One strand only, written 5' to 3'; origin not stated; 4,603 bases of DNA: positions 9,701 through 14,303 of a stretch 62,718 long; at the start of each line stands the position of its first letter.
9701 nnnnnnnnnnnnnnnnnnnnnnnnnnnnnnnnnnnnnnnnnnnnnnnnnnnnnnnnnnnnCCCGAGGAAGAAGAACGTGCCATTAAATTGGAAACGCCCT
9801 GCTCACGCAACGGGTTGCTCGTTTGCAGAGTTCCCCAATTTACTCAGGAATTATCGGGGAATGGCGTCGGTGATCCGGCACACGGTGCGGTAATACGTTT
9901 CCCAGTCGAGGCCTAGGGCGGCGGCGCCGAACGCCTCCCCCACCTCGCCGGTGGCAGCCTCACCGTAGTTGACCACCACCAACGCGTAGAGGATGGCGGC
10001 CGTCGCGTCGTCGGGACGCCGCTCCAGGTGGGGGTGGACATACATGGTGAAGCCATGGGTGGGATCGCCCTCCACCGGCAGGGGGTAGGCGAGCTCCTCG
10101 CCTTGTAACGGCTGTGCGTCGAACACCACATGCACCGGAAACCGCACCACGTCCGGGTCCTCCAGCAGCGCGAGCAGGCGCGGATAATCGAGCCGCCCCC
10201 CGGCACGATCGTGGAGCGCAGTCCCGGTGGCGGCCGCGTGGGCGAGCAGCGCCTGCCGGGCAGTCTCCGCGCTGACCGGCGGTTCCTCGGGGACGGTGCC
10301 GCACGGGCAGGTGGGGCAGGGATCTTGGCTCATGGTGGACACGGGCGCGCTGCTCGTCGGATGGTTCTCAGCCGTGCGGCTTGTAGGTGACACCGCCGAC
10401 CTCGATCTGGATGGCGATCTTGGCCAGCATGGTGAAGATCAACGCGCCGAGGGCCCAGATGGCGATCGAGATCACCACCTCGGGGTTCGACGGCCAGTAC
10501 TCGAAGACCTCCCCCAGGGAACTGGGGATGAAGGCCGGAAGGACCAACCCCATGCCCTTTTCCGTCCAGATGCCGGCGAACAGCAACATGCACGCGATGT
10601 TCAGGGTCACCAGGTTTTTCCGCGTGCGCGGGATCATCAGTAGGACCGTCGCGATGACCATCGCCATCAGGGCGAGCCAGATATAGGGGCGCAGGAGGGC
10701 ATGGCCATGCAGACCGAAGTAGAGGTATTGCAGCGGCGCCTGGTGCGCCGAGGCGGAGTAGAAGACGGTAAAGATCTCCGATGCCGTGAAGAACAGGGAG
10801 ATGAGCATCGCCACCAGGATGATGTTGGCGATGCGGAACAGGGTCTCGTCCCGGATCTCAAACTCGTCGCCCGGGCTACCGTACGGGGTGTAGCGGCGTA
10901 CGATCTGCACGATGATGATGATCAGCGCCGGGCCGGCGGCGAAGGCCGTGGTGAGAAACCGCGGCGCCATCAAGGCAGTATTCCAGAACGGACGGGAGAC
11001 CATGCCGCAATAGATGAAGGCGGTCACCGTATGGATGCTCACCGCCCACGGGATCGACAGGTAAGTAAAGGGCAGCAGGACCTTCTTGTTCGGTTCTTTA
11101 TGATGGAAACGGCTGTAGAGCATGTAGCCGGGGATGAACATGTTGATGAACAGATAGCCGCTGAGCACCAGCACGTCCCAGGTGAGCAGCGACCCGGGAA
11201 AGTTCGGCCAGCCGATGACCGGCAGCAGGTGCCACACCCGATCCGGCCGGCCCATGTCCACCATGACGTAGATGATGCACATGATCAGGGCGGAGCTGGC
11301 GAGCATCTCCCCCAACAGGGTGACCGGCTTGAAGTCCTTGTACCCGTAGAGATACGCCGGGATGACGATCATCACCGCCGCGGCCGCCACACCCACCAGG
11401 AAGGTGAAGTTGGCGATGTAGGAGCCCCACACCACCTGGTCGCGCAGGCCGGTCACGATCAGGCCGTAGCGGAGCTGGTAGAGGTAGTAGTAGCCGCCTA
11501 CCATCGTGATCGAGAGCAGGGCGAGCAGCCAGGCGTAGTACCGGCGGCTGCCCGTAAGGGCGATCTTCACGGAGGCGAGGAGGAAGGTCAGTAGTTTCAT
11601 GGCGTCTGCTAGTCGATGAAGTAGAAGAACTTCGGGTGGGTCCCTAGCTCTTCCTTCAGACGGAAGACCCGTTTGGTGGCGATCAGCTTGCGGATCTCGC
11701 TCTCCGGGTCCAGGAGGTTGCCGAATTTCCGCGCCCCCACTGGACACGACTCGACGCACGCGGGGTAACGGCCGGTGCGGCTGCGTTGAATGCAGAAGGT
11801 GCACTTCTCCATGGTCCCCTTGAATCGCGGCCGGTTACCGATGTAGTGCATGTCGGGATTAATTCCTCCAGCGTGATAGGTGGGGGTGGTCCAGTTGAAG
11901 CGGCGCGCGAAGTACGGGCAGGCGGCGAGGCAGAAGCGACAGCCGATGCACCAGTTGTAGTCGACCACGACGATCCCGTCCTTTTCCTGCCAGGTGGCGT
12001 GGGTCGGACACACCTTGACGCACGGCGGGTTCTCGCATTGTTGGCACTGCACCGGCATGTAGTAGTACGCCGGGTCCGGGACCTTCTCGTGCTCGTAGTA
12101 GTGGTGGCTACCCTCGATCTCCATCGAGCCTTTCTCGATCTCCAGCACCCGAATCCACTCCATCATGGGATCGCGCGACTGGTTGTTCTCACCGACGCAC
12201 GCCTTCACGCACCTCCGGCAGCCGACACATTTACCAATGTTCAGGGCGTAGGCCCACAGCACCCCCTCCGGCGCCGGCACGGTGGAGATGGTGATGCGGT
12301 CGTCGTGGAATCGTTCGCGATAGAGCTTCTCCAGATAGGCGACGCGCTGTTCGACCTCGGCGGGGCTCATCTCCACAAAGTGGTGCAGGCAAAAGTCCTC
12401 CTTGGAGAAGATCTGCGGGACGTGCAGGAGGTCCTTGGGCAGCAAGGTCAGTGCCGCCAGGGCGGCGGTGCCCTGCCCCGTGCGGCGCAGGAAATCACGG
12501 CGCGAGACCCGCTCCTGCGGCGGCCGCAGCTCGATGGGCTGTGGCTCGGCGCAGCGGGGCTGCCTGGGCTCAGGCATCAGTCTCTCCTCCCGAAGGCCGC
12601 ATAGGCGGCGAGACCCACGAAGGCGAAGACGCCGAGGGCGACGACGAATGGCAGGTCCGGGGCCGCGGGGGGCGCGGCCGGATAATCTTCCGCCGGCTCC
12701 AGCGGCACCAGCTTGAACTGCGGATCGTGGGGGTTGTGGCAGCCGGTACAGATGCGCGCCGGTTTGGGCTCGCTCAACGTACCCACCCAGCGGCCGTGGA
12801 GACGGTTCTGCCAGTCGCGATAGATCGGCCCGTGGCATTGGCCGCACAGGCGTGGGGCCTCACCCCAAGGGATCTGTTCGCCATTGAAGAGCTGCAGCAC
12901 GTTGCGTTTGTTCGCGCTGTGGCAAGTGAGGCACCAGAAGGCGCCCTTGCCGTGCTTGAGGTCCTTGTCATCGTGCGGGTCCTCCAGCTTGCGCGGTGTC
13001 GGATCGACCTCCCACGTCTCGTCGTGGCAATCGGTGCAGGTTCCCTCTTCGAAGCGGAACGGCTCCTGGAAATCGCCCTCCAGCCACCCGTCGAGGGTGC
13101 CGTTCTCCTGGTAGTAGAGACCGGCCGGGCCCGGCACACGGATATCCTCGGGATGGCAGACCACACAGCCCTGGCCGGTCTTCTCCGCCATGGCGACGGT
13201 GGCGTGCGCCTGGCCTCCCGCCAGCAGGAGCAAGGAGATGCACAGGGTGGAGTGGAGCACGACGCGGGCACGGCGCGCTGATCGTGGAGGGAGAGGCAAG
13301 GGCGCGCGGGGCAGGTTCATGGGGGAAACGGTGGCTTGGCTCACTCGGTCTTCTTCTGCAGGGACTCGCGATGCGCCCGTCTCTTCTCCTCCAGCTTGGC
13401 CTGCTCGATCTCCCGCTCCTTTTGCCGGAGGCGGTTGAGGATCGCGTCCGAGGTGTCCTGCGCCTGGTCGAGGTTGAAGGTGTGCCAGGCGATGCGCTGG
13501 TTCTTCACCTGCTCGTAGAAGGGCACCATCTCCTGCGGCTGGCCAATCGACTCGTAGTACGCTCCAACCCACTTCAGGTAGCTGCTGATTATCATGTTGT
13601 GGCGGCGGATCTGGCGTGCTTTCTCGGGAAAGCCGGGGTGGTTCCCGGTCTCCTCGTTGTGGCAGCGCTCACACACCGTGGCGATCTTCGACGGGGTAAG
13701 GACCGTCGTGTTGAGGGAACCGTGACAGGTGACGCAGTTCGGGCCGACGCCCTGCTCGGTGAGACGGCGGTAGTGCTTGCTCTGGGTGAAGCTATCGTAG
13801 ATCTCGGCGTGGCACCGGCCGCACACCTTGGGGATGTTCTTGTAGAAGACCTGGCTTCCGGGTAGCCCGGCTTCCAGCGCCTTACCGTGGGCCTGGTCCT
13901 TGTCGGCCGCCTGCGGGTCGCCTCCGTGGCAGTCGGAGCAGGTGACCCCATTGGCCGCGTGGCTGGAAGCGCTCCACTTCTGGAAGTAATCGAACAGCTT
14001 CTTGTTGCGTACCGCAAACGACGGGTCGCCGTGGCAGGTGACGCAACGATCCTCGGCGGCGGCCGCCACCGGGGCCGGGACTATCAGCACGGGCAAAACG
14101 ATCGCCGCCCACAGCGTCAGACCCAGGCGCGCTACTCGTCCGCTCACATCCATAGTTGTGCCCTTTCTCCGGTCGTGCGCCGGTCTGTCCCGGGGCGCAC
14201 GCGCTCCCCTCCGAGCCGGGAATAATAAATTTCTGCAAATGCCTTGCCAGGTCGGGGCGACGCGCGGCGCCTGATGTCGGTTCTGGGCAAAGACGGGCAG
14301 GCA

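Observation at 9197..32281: A 23-kb respiratory supercluster with 63 CXXCH motifs in seven cytochromes and four distinct quinone-coupling modules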

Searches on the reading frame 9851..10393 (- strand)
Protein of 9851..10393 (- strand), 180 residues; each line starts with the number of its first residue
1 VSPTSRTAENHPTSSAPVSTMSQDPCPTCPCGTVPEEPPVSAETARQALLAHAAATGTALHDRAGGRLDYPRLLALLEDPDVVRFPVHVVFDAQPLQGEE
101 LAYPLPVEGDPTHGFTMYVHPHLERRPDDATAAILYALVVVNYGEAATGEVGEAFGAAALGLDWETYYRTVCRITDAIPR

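Call 5: search_protein_families(library=pfam, proteins=[window:9851-10393:-], max_evalue=0.01)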
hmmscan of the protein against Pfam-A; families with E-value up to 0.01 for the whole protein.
window:9851-10393:- (180 aa): 0 families

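Call 7: search_protein_families(library=ncbifam, proteins=[window:9851-10393:-], max_evalue=0.001)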
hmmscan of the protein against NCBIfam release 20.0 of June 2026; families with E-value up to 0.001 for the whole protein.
window:9851-10393:- (180 aa): 0 families

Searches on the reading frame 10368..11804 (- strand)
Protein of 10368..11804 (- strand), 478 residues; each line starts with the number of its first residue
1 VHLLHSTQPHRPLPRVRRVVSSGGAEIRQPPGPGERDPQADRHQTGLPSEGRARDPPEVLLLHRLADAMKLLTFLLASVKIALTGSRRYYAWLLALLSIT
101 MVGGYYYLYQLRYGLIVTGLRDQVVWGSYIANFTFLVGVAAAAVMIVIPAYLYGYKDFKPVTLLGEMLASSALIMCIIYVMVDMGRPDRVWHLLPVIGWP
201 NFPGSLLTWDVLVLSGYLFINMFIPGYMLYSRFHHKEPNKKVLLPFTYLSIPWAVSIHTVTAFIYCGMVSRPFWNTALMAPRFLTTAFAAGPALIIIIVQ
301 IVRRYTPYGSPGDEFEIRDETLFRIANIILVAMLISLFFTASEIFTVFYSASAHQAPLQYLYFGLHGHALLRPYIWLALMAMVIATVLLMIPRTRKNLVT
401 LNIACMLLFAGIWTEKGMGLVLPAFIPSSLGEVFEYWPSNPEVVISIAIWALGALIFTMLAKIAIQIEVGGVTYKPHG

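Call 5: search_protein_families(library=pfam, proteins=[window:10368-11804:-], max_evalue=0.01)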
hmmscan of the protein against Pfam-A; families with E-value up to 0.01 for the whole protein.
window:10368-11804:- (478 aa): 1 family
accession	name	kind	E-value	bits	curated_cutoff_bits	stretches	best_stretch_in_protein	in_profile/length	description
PF03916.19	NrfD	-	4.4e-35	122.2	25.8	1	117-415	2-300/313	Polysulphide reductase, NrfD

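Call 7: search_protein_families(library=ncbifam, proteins=[window:10368-11804:-], max_evalue=0.001)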
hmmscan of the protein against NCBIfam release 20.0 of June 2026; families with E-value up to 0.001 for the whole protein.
window:10368-11804:- (478 aa): 2 families
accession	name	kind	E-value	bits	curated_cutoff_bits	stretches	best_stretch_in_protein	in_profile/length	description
NF045798.1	DsrP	equivalog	1.6e-120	402.7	350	1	79-468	2-344/346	sulfate reduction electron transfer complex DsrMKJOP subunit DsrP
NF041784.1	mnquin_red_QrcD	equivalog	1.9e-06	27.4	570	1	87-459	16-393/408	menaquinone reductase integral membrane subunit QrcD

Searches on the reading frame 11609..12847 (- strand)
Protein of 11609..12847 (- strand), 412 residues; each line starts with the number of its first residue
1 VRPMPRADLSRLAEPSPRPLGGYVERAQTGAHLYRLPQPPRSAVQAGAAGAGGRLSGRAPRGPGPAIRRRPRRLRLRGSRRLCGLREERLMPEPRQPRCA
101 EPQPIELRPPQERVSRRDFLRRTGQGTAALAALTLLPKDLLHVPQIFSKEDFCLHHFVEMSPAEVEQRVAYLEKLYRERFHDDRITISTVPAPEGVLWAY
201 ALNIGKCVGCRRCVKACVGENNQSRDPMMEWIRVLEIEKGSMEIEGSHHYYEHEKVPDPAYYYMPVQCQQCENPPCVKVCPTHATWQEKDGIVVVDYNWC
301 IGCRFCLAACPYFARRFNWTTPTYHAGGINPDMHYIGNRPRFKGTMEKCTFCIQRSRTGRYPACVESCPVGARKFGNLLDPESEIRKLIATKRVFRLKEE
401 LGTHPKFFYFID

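Call 5: search_protein_families(library=pfam, proteins=[window:11609-12847:-], max_evalue=0.01)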
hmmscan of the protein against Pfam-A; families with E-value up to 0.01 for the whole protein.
window:11609-12847:- (412 aa): 14 families
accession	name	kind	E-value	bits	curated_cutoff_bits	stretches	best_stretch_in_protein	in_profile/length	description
PF13247.11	Fer4_11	-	1.5e-20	73.7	26.2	2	261-323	3-67/100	4Fe-4S dicluster domain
PF12838.12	Fer4_7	-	9.7e-16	58.4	27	2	206-284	1-52/52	4Fe-4S dicluster domain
PF13187.11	Fer4_9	-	3.9e-10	40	27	2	267-312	1-49/52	4Fe-4S dicluster domain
PF13237.11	Fer4_10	-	4e-10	39.9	25.5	2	293-369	2-53/53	4Fe-4S dicluster domain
PF00037.32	Fer4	-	2.8e-08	33.7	21.1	1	293-314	1-22/24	4Fe-4S binding domain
PF13183.11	Fer4_8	-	4.8e-08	33.9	27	2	300-371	5-67/68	4Fe-4S dicluster domain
PF12837.12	Fer4_6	-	8.5e-08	32.2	25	1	292-312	1-21/24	4Fe-4S binding domain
PF13534.11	Fer4_17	-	8.6e-07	29.9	22.2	0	300-352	2-49/61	4Fe-4S dicluster domain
PF12797.12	Fer4_2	-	1.1e-06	28.7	24.5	2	292-312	2-22/22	4Fe-4S binding domain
PF13484.11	Fer4_16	-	1.1e-05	26.5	30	0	206-218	1-13/66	4Fe-4S double cluster binding domain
PF25160.1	LdpA_Fe-S-bd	-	7.3e-05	22.9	27.6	1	270-312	4-40/49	LdpA Fe-S cluster-binding domain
PF12798.12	Fer4_3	-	0.0013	19.8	27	0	349-372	1-15/15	4Fe-4S binding domain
PF13746.11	Fer4_18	-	0.0014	19.2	27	1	254-318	47-103/114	4Fe-4S dicluster domain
PF14697.11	Fer4_21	-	0.0063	17.1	35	1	267-311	7-52/59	4Fe-4S dicluster domain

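Call 7: search_protein_families(library=ncbifam, proteins=[window:11609-12847:-], max_evalue=0.001)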
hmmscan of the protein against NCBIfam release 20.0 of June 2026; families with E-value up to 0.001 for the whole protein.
window:11609-12847:- (412 aa): 40 families (the best 25 are shown)
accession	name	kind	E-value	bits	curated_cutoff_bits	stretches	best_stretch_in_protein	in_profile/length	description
NF045797.1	DsrO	equivalog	2.8e-53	180.8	200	1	194-410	40-234/235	sulfate reduction electron transfer complex DsrMKJOP subunit DsrO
NF041782.1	mnquin_red_QrcC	equivalog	8.4e-44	150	400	1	198-410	1-225/239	menaquinone reductase iron-sulfur cluster-binding subunit QrcC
NF041715.1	arsenate_red_ArrB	equivalog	1e-39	136.4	450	2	202-323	7-112/233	arsenate respiratory reductase iron-sulfur subunit ArrB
NF011569.0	PRK14993.1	equivalog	9.9e-39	133.2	416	2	199-323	45-155/244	tetrathionate reductase subunit TtrB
TIGR03149.1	cyt_nit_nrfC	equivalog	6.5e-37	127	377.6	2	205-319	46-146/225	cytochrome c nitrite reductase Fe-S protein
TIGR02951.1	DMSO_dmsB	equivalog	9.7e-32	110.2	214.1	2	202-321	6-118/161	DMSO/selenate family reductase complex B subunit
NF008134.0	PRK10882.1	equivalog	4.4e-28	98.3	263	2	205-323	46-169/329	hydrogenase 2 operon protein HybA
TIGR03478.1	DMSO_red_II_bet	subfamily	9.9e-25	87.1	480.7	2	255-320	118-184/321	DMSO reductase family type II enzyme, iron-sulfur subunit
NF045715.1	sulf_resp_HmcB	equivalog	1e-23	83.9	420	1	203-378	42-198/307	sulfate respiration complex iron-sulfur protein HmcB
NF042979.1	EthbenzDh_ebdB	equivalog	7e-23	81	740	2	255-321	140-207/354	ethylbenzene dehydrogenase subunit beta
NF007382.0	PRK09898.1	equivalog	3.9e-21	75.5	213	1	184-314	48-170/208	ferredoxin-like protein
TIGR01582.1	FDH-beta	equivalog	6.6e-20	71.4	334.7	1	199-399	23-198/283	formate dehydrogenase subunit beta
NF038355.1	FDH3_beta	equivalog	2.5e-18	66.8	240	1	203-376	8-162/180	formate dehydrogenase FDH3 subunit beta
NF007658.0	PRK10330.1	equivalog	6.2e-15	55.1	260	1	266-372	56-151/181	electron transport protein HydN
NF009408.0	PRK12769.1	equivalog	1.1e-14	53.6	1003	1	205-374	10-143/659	formate-dependent uric acid utilization protein AegA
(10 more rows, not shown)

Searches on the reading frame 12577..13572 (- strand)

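Call 5: search_protein_families(library=pfam, proteins=[window:12577-13572:-], max_evalue=0.01)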
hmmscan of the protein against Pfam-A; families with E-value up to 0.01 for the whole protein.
window:12577-13572:- (331 aa): 4 families
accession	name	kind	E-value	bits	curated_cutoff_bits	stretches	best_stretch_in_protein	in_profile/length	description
PF14522.11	Cytochrome_C7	-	1.9e-09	37.6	24.8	1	174-247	9-66/67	Cytochrome c7 and related cytochrome c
PF09699.15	Paired_CXXCH_1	-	1e-07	31.9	20.6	0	214-248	9-37/41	Doubled CXXCH motif (Paired_CXXCH_1)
PF14537.11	Cytochrom_c3_2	-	1.2e-06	29.3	25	2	207-285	2-70/79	Cytochrome c3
PF22113.1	Mtrc-MtrF_II-IV_dom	-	0.00031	20.8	30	1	172-259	77-175/176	Outer membrane cytochrome MtrC/MtrF-like, domains II/IV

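Call 7: search_protein_families(library=ncbifam, proteins=[window:12577-13572:-], max_evalue=0.001)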
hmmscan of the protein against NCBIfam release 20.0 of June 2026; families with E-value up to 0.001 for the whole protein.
window:12577-13572:- (331 aa): 2 families
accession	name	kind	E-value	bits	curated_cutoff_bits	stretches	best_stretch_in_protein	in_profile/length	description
TIGR03508.1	decahem_SO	subfamily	0.00068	19.2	192.2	0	123-283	22-154/258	DmsE family decaheme c-type cytochrome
TIGR01905.1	paired_CXXCH_1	subfamily_domain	0.00099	19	25.2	0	275-283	9-17/41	doubled CXXCH domain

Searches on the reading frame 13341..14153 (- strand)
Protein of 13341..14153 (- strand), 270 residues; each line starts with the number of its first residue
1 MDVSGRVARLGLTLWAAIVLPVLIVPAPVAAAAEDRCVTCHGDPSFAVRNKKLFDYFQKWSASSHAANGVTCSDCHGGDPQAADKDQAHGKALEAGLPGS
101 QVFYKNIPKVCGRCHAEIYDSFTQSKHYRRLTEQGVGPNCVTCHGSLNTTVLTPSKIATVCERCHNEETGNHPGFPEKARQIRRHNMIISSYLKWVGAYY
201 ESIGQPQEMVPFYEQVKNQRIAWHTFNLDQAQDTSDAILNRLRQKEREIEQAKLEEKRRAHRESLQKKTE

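Call 5: search_protein_families(library=pfam, proteins=[window:13341-14153:-], max_evalue=0.01)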
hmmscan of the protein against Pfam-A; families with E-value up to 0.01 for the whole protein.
window:13341-14153:- (270 aa): 6 families
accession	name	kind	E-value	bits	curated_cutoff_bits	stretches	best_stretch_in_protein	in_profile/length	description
PF14522.11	Cytochrome_C7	-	5.1e-09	36.3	24.8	2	109-166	14-67/67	Cytochrome c7 and related cytochrome c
PF14537.11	Cytochrom_c3_2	-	2.9e-08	34.5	25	1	65-166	2-79/79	Cytochrome c3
PF09699.15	Paired_CXXCH_1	-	2.8e-07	30.6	20.6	1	67-117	5-38/41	Doubled CXXCH motif (Paired_CXXCH_1)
PF22113.1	Mtrc-MtrF_II-IV_dom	-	1.2e-06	28.6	30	1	59-146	71-165/176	Outer membrane cytochrome MtrC/MtrF-like, domains II/IV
PF02335.20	Cytochrom_C552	-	0.0009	18.7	24.1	1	57-121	232-288/438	Cytochrome c552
PF02085.21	Cytochrom_CIII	-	0.0036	18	22.9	0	109-165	47-101/101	Class III cytochrome C family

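Call 7: search_protein_families(library=ncbifam, proteins=[window:13341-14153:-], max_evalue=0.001)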
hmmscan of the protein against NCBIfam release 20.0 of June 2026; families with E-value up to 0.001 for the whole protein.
window:13341-14153:- (270 aa): 5 families
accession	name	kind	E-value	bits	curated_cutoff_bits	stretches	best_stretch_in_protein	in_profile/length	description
TIGR03508.1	decahem_SO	subfamily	1.8e-09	37.4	192.2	1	32-170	68-179/258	DmsE family decaheme c-type cytochrome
NF041028.1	decahem_GSU2203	exception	1.3e-06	27.8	325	1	57-170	113-212/317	GSU2203 family decaheme c-type cytochrome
NF040943.1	cytoc3_ExtM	equivalog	1.2e-05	23.9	800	1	68-117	35-81/599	selenite/tellurite reduction operon c-type cytochrome ExtM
TIGR03153.1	cytochr_NrfH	equivalog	1.4e-05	25.1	134.2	0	134-167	99-135/138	cytochrome c nitrite reductase small subunit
TIGR01905.1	paired_CXXCH_1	subfamily_domain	0.00041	20.2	25.2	0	139-168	8-39/41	doubled CXXCH domain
